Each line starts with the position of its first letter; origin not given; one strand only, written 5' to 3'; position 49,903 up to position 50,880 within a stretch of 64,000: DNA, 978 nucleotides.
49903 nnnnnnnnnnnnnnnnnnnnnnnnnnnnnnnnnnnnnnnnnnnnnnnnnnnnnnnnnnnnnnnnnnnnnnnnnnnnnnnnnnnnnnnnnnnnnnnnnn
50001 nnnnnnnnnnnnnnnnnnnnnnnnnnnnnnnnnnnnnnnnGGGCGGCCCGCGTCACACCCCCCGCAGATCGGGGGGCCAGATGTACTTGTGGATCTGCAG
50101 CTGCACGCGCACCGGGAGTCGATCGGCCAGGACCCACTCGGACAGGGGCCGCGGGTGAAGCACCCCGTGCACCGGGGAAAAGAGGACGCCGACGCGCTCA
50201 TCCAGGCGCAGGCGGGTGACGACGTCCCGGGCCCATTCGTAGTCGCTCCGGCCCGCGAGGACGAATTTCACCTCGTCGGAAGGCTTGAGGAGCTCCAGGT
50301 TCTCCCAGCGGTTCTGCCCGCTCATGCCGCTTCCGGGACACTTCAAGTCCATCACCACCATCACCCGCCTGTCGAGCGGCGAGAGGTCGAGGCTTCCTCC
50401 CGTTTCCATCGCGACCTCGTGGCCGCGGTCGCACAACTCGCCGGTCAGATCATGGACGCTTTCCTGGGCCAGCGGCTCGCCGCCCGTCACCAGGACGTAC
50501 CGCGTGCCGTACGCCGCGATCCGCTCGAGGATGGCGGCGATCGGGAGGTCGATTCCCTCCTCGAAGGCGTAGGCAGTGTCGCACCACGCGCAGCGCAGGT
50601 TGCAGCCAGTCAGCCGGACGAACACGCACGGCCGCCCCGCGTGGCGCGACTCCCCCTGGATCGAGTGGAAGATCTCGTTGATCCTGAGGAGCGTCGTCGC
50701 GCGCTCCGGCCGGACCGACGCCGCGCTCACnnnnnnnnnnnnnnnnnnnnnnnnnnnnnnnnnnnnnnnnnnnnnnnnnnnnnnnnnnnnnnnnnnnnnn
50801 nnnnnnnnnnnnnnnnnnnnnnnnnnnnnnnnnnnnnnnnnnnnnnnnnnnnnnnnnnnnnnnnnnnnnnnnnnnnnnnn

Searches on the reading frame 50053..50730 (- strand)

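Call 16: search_protein_families(library=pfam, proteins=[window:50053-50730:-], max_evalue=0.0001)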
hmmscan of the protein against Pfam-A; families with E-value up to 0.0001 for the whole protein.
window:50053-50730:- (225 aa): 1 family
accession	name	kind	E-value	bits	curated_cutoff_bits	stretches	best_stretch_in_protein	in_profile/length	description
PF04055.27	Radical_SAM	-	4.6e-12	46.8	29.5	1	41-130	5-101/166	Radical SAM superfamily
